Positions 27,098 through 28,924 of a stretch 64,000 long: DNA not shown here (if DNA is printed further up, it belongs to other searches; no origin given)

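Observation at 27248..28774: HAL/PAL-family ammonia-lyase with Ala-Cys-Gly replacing the MIO-forming Ala-Ser-Gly triad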

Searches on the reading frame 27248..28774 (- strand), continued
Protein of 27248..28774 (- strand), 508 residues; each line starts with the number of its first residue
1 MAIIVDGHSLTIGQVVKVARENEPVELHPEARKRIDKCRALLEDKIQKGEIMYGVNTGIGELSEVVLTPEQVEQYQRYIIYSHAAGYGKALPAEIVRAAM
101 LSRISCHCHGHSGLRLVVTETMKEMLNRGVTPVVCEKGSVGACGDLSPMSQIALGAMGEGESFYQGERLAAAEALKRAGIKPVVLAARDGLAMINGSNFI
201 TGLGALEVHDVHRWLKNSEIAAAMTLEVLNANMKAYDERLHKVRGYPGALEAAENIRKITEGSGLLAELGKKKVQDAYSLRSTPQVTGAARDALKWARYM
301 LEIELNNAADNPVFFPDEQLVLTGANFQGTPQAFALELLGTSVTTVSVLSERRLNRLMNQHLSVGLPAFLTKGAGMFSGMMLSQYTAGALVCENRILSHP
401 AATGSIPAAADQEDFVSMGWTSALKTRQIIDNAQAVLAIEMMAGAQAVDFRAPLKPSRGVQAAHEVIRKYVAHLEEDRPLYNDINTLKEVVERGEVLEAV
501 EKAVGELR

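Call 9: find_homologous_proteins(query=window:27248-28774:-, max_evalue=1e-30)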
Query window:27248-28774:- (508 aa): 8000 proteins with E <= 1e-30 among 8000 candidates; the best 120 are listed.
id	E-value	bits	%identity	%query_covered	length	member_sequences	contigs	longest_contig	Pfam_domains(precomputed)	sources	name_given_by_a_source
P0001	0.0e+0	1075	95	100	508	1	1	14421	PF00221.25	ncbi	ncbi:MAG: histidine ammonia-lyase [Candidatus Aminicenantales bacterium]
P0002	0.0e+0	1047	92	100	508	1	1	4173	PF00221.25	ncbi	-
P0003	0.0e+0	1046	92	100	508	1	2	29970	PF00221.25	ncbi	-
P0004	0.0e+0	1046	92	100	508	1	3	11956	PF00221.25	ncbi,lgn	-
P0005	0.0e+0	1046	92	100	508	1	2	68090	PF00221.25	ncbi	-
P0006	0.0e+0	1045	92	100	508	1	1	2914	PF00221.25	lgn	-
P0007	0.0e+0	1045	92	100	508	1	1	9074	PF00221.25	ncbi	-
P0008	0.0e+0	1045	92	100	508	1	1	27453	PF00221.25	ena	-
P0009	0.0e+0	1043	93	100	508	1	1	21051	PF00221.25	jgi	jgi:histidine ammonia-lyase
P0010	0.0e+0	1040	92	100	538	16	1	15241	PF00221.25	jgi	jgi:histidine ammonia-lyase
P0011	0.0e+0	1037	91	100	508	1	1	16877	PF00221.25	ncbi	ncbi:MAG: histidine ammonia-lyase [Candidatus Aminicenantales bacterium]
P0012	0.0e+0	1034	91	100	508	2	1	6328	PF00221.25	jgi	jgi:histidine ammonia-lyase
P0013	0.0e+0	1025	89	100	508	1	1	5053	PF00221.25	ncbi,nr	ncbi:MAG: histidine ammonia-lyase [Candidatus Aminicenantes bacterium]|nr:histidine ammonia-lyase [C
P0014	0.0e+0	1012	88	100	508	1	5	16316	PF00221.25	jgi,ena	-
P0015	0.0e+0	1009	89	100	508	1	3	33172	PF00221.25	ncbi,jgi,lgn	-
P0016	3.9e-298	1007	88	100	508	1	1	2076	PF00221.25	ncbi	ncbi:MAG: histidine ammonia-lyase [Acidobacteriota bacterium]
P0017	1.4e-297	1005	87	100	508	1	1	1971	PF00221.25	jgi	jgi:histidine ammonia-lyase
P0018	2.9e-297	1004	88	100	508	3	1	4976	PF00221.25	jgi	jgi:histidine ammonia-lyase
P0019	3.6e-297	1004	87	100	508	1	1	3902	PF00221.25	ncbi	-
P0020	9.0e-297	1002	88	100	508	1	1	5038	PF00221.25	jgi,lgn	jgi:histidine ammonia-lyase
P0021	2.3e-296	1001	88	100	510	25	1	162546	PF00221.25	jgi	jgi:histidine ammonia-lyase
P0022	3.4e-296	1000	87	100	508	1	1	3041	PF00221.25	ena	-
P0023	3.7e-296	1000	88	100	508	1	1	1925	PF00221.25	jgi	jgi:histidine ammonia-lyase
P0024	5.7e-296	1000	87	100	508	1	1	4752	PF00221.25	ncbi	-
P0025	6.2e-296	1000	88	100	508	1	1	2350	PF00221.25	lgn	-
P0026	1.3e-295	999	88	100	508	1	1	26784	PF00221.25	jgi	jgi:histidine ammonia-lyase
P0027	1.4e-295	998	88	100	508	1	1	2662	PF00221.25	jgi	jgi:histidine ammonia-lyase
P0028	2.6e-295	998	88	100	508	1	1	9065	PF00221.25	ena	-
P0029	3.6e-295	997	87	100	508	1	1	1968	PF00221.25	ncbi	-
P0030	3.7e-295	997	86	100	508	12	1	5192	PF00221.25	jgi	jgi:histidine ammonia-lyase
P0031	5.8e-295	996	86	100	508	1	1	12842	PF00221.25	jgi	jgi:histidine ammonia-lyase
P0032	6.8e-295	996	88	100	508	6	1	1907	PF00221.25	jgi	jgi:histidine ammonia-lyase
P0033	1.7e-294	995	86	100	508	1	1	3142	PF00221.25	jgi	-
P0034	2.1e-294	995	87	100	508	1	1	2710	PF00221.25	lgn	-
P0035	2.1e-294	995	87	100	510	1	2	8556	PF00221.25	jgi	jgi:histidine ammonia-lyase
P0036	2.9e-294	994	87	100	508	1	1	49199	PF00221.25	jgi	jgi:histidine ammonia-lyase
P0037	3.8e-294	994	87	100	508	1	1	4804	PF00221.25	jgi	jgi:histidine ammonia-lyase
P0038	1.2e-293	992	88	100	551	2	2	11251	PF00221.25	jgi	-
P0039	4.3e-293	990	87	100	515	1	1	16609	PF00221.25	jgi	jgi:histidine ammonia-lyase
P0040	5.0e-293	990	87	100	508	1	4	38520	PF00221.25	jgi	jgi:histidine ammonia-lyase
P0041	2.4e-292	988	87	100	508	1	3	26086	PF00221.25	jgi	jgi:histidine ammonia-lyase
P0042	4.2e-292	987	86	100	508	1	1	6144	PF00221.25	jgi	jgi:histidine ammonia-lyase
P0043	4.9e-292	987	88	100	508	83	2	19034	PF00221.25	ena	-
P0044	5.3e-292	987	86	100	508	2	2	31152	PF00221.25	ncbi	-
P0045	9.3e-292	986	87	100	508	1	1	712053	PF00221.25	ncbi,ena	-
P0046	1.9e-291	985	86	100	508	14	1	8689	PF00221.25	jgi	-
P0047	2.2e-291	985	86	100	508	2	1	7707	PF00221.25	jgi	jgi:histidine ammonia-lyase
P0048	1.8e-290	982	86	100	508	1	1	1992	PF00221.25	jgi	jgi:histidine ammonia-lyase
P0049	3.0e-290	981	86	100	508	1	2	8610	PF00221.25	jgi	jgi:histidine ammonia-lyase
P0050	4.7e-289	977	86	100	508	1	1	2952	PF00221.25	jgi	jgi:histidine ammonia-lyase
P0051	1.4e-288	975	85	100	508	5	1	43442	PF00221.25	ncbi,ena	-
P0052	1.7e-285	965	84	100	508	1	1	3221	PF00221.25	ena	-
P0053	1.1e-284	962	84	100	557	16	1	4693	PF00221.25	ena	-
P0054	4.7e-282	954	84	100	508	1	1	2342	PF00221.25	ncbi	-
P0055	2.0e-277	939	83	100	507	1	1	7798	PF00221.25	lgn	-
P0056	3.3e-276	935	82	100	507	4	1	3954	PF00221.25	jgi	-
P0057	4.6e-276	934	83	100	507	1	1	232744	PF00221.25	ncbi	-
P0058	6.8e-276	934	83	100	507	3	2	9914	PF00221.25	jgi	-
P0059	7.6e-275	930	82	100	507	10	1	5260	PF00221.25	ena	-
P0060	1.6e-273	926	82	100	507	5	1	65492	PF00221.25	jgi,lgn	jgi:histidine ammonia-lyase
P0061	1.6e-273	926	81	100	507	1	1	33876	PF00221.25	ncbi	-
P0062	2.0e-273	925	83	100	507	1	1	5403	PF00221.25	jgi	jgi:histidine ammonia-lyase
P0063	3.1e-273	925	80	100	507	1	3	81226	PF00221.25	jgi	jgi:histidine ammonia-lyase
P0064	3.9e-273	924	81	100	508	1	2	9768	PF00221.25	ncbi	-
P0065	5.5e-273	924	82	100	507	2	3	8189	PF00221.25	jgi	-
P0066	1.8e-272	922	82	96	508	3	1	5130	PF00221.25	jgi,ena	-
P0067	2.4e-272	922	81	100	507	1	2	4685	PF00221.25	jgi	-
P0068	3.0e-272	922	82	100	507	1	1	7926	PF00221.25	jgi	jgi:histidine ammonia-lyase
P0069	3.3e-272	921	80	100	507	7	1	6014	PF00221.25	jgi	jgi:histidine ammonia-lyase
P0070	3.5e-272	921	82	100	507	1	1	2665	PF00221.25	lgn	-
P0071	3.9e-272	921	82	100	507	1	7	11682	PF00221.25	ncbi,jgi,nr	ncbi:MAG: histidine ammonia-lyase [Candidatus Aminicenantes bacterium]|nr:histidine ammonia-lyase [C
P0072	5.0e-272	921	81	100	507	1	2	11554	PF00221.25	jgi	-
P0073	5.3e-272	921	82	100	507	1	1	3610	PF00221.25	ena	-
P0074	6.5e-272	920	82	100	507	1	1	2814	PF00221.25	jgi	jgi:histidine ammonia-lyase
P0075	7.3e-272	920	82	100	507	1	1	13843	PF00221.25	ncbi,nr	ncbi:MAG: histidine ammonia-lyase [Candidatus Aminicenantes bacterium RBG_13_64_14]|nr:MAG: histidin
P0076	9.1e-272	920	82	100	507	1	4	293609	PF00221.25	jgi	jgi:histidine ammonia-lyase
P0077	9.6e-272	920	80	100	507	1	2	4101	PF00221.25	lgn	-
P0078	1.4e-271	919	82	100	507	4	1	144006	PF00221.25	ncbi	-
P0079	1.4e-271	919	82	100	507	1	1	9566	PF00221.25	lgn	-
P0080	1.6e-271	919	82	100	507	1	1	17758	PF00221.25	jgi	-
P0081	1.8e-271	919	81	100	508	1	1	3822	PF00221.25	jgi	jgi:histidine ammonia-lyase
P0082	1.8e-271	919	83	98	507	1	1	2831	PF00221.25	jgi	-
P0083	2.2e-271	919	82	100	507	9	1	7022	PF00221.25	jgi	jgi:histidine ammonia-lyase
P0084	3.0e-271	918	82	100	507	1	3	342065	PF00221.25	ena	-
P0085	3.2e-271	918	80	100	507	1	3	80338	PF00221.25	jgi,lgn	jgi:histidine ammonia-lyase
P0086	3.3e-271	918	82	100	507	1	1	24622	PF00221.25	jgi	jgi:histidine ammonia-lyase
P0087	3.4e-271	918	83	98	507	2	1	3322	PF00221.25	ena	-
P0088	3.5e-271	918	81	100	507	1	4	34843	PF00221.25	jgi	jgi:histidine ammonia-lyase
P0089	3.6e-271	918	81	100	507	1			PF00221.25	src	-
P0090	4.7e-271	918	82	100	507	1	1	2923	PF00221.25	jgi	-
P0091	4.8e-271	918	80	100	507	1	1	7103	PF00221.25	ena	-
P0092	5.9e-271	917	80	100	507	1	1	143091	PF00221.25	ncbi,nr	ncbi:MAG: histidine ammonia-lyase [Candidatus Aminicenantes bacterium]|nr:histidine ammonia-lyase [C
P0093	2.4e-270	915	81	100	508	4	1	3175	PF00221.25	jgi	jgi:histidine ammonia-lyase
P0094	3.3e-270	915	82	100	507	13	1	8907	PF00221.25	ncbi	-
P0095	3.8e-270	915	80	100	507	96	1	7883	PF00221.25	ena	-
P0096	5.4e-270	914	81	100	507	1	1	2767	PF00221.25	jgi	-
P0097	6.5e-270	914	81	100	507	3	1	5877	PF00221.25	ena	-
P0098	7.0e-270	914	81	100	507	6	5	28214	PF00221.25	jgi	jgi:histidine ammonia-lyase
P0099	7.1e-270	914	81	100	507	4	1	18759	PF00221.25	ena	-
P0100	8.1e-270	914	82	100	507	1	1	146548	PF00221.25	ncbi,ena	-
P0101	8.7e-270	913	81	100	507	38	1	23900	PF00221.25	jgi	jgi:histidine ammonia-lyase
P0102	1.5e-269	913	81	100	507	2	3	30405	PF00221.25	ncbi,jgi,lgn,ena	-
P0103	1.5e-269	913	80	100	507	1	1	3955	PF00221.25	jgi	jgi:histidine ammonia-lyase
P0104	1.9e-269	912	80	100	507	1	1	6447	PF00221.25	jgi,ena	-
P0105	2.8e-269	912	80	100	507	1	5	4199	PF00221.25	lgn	-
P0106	2.8e-269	912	80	100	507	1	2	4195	PF00221.25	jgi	-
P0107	2.9e-269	912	80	100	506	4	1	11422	PF00221.25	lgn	-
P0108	3.0e-269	912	81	100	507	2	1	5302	PF00221.25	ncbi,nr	ncbi:MAG: histidine ammonia-lyase [Candidatus Aminicenantes bacterium]|nr:histidine ammonia-lyase [C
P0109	3.0e-269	912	80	100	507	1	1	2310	PF00221.25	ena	-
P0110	3.1e-269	912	81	100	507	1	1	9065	PF00221.25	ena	-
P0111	3.2e-269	912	81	100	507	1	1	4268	PF00221.25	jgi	jgi:histidine ammonia-lyase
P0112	3.3e-269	912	81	100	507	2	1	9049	PF00221.25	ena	-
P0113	3.4e-269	911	81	100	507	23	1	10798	PF00221.25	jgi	jgi:histidine ammonia-lyase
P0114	4.2e-269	911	81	100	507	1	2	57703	PF00221.25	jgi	-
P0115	4.6e-269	911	81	100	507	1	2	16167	PF00221.25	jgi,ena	jgi:histidine ammonia-lyase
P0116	4.7e-269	911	81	100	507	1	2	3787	PF00221.25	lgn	-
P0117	4.8e-269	911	81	100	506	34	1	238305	PF00221.25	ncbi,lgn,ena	-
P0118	4.9e-269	911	79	100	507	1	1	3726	PF00221.25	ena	-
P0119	5.8e-269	911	81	100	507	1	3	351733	PF00221.25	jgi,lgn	-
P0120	6.0e-269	911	80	100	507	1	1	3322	PF00221.25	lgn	-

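Call 21: search_protein_representatives(protein=window:27248-28774:-)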
Query: 508 residues. Proteins with E-value up to 0.001 (for the whole library): 14174; up to 1e-10: 7809; up to 1e-30: 2587. The best 150 are listed.
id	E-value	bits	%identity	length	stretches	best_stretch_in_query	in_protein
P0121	4.8e-156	536.7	50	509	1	1-504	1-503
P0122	5.5e-144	496.9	49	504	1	4-503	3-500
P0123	2.2e-143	495.0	61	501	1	67-469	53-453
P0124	5.8e-139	480.4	48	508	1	3-508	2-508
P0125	8.4e-135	466.7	45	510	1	1-507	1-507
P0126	4.3e-134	464.3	47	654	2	272-507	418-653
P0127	2.2e-132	458.7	45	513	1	3-507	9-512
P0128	1.3e-130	452.9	58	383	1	125-507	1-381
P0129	3.7e-127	441.5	59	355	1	1-352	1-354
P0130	1.0e-126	440.0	46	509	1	3-506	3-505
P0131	9.0e-126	436.9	45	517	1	2-505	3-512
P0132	1.2e-125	436.5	63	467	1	1-318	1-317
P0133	2.1e-124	432.4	43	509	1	7-498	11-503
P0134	6.6e-124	430.8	44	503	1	3-506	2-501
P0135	1.3e-123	429.8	44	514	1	3-503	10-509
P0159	1.7e-111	389.8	40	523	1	3-497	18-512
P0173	6.0e-108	378.1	43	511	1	3-507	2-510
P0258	1.1e-96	341.0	39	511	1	3-492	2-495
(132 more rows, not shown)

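Call 26: list_cluster_members(proteins=[P0121, P0159, P0173, P0258, P0123, P0122, P0124])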
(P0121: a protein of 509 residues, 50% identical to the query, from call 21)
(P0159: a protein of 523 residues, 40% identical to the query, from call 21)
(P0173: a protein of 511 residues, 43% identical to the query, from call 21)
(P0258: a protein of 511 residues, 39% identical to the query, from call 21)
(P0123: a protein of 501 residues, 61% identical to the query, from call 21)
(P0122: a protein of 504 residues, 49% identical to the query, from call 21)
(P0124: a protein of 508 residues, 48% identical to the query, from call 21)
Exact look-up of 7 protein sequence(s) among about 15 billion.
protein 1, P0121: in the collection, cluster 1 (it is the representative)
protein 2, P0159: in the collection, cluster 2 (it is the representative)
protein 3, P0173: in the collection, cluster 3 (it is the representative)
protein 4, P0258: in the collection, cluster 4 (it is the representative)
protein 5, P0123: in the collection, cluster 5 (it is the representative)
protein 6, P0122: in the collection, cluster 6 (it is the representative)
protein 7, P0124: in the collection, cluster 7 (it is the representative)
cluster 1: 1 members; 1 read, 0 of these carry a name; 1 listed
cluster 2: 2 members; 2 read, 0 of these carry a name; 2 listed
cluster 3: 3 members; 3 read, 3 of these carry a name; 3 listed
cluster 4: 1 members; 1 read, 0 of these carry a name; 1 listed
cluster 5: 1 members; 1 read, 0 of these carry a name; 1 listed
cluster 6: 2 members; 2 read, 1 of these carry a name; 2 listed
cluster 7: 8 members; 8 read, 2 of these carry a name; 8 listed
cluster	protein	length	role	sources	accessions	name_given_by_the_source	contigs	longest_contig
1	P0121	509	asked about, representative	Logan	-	-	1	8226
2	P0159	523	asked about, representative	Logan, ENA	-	-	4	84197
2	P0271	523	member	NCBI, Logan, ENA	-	-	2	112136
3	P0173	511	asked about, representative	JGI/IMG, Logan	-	histidine ammonia-lyase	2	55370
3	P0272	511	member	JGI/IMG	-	histidine ammonia-lyase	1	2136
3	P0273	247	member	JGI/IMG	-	histidine ammonia-lyase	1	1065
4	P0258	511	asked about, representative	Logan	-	-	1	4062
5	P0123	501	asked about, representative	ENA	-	-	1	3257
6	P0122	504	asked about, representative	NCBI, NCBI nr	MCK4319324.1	histidine ammonia-lyase [Candidatus Micrarchaeota archaeon]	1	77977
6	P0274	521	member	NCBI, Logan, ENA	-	-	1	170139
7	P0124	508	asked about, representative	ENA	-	-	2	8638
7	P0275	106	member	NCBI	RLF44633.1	MAG: histidine ammonia-lyase, partial [Thermoplasmata archaeon]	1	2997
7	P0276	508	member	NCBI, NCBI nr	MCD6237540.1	MAG: histidine ammonia-lyase [Thermoplasmata archaeon] | histidine ammonia-lyase [Thermoplasmata archaeon]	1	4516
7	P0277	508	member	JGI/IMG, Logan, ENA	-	-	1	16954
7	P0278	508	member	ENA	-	-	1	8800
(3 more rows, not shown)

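Call 27: find_encoding_contigs(protein=P0045, flank=10000, max_places=2)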
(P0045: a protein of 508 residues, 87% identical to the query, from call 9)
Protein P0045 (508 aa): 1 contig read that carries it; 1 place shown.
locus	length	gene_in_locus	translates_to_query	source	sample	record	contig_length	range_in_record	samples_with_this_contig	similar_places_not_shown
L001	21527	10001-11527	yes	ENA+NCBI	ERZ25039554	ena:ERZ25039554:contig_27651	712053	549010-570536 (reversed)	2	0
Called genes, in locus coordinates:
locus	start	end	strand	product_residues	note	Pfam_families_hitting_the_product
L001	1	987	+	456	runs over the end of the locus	PF28217:FAM81B (weak), PF02646:RmuC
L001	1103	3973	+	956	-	PF00069:Pkinase, PF01636:APH (faint), PF03109:ABC1 (faint), PF07714:PK_Tyr_Ser-Thr, PF26549:Tricorn_N (weak), PF26550:Tricorn_2nd, PF07676:PD40 (weak), PF26549:Tricorn_N, +1 more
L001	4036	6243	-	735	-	PF06452:CBM9_1 (weak), PF19313:DUF5916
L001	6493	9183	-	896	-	PF02629:CoA_binding, PF13380:CoA_binding_2, PF00549:Ligase_CoA (faint), PF13607:Succ_CoA_lig, PF19045:Ligase_CoA_2, PF13549:ATP-grasp_5, PF13302:Acetyltransf_3 (weak), PF00583:Acetyltransf_1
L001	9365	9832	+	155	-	PF00210:Ferritin, PF02915:Rubrerythrin (weak)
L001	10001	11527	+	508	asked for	PF00221:Lyase_aromatic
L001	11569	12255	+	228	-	PF00702:Hydrolase, PF13419:HAD_2, PF13242:Hydrolase_like (weak)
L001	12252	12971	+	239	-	PF00106:adh_short, PF08659:KR (weak), PF13561:adh_short_C2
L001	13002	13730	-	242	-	PF02596:DUF169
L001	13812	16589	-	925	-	PF22666:Glyco_hydro_2_N2, PF00703:Glyco_hydro_2, PF02836:Glyco_hydro_2_C (weak), PF17786:Mannosidase_ig (weak), PF18368:Ig_GlcNase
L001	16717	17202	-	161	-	-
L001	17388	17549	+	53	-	-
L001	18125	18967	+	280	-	-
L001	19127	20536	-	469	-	-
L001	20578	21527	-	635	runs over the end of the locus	-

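Call 28: find_encoding_contigs(protein=P0057, flank=10000, max_places=2)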
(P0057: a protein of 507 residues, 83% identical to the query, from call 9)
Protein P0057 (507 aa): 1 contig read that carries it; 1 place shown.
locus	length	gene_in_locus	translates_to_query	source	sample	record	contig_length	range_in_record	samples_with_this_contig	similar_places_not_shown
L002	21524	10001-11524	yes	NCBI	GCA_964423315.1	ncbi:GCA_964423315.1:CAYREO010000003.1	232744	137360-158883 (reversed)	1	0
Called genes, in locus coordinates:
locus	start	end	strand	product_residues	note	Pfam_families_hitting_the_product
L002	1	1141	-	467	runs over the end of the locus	PF00158:Sigma54_activat, PF14532:Sigma54_activ_2, PF07724:AAA_2 (weak), PF00004:AAA (weak), PF07728:AAA_5, PF25601:AAA_lid_14, PF02954:HTH_8, PF18024:HTH_50 (weak)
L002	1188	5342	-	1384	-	PF00246:Peptidase_M14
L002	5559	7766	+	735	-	PF08486:SpoIID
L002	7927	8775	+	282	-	PF17284:Spermine_synt_N, PF01564:Spermine_synth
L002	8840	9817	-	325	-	PF01073:3Beta_HSD, PF01370:Epimerase, PF02719:Polysacc_synt_2, PF04321:RmlD_sub_bind, PF16363:GDP_Man_Dehyd, PF07993:NAD_binding_4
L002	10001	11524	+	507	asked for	PF00221:Lyase_aromatic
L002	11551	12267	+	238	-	PF00106:adh_short, PF08659:KR (weak), PF13561:adh_short_C2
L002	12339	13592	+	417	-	-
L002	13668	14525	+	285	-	PF01145:Band_7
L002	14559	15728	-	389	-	PF00089:Trypsin, PF13365:Trypsin_2, PF13180:PDZ_2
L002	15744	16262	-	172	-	PF07853:DUF1648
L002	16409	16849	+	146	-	-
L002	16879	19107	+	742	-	PF03971:IDH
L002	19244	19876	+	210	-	PF13489:Methyltransf_23, PF01135:PCMT (weak), PF01209:Ubie_methyltran (weak), PF05175:MTS (weak), PF13847:Methyltransf_31, PF08241:Methyltransf_11, PF08242:Methyltransf_12, PF13649:Methyltransf_25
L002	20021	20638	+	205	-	PF01726:LexA_DNA_bind, PF00717:Peptidase_S24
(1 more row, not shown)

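Call 29: find_encoding_contigs(protein=P0119, flank=10000, max_places=2)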
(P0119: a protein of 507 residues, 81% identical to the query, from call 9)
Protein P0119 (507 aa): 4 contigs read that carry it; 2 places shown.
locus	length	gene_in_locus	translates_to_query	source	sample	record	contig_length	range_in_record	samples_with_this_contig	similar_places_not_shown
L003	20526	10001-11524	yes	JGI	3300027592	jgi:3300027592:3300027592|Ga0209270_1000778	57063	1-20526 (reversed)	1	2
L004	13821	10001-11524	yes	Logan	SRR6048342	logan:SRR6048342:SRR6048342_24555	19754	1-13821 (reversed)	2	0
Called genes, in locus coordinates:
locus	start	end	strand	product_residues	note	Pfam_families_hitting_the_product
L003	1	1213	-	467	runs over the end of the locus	PF00158:Sigma54_activat, PF14532:Sigma54_activ_2, PF07724:AAA_2 (weak), PF07728:AAA_5, PF25601:AAA_lid_14, PF02954:HTH_8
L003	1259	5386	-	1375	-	PF00246:Peptidase_M14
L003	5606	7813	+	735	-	PF08486:SpoIID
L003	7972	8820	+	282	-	PF17284:Spermine_synt_N, PF01564:Spermine_synth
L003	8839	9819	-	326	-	PF01073:3Beta_HSD, PF01370:Epimerase, PF04321:RmlD_sub_bind, PF16363:GDP_Man_Dehyd, PF02719:Polysacc_synt_2 (weak), PF07993:NAD_binding_4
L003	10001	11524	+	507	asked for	PF00221:Lyase_aromatic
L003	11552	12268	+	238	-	PF00106:adh_short, PF08659:KR, PF13561:adh_short_C2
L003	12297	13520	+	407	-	-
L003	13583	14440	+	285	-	PF01145:Band_7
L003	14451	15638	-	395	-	PF00089:Trypsin, PF13365:Trypsin_2, PF13180:PDZ_2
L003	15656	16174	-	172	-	PF07853:DUF1648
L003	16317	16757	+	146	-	-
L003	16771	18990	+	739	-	PF00884:Sulfatase, PF01663:Phosphodiest, PF16347:SGSH_C, PF13432:TPR_16, PF14559:TPR_19 (weak), PF13371:TPR_9 (weak), PF13432:TPR_16 (weak), PF14559:TPR_19, +13 more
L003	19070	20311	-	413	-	PF00999:Na_H_Exchanger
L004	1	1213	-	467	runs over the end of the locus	PF00158:Sigma54_activat, PF14532:Sigma54_activ_2, PF07724:AAA_2 (weak), PF07728:AAA_5, PF25601:AAA_lid_14, PF02954:HTH_8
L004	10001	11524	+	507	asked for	PF00221:Lyase_aromatic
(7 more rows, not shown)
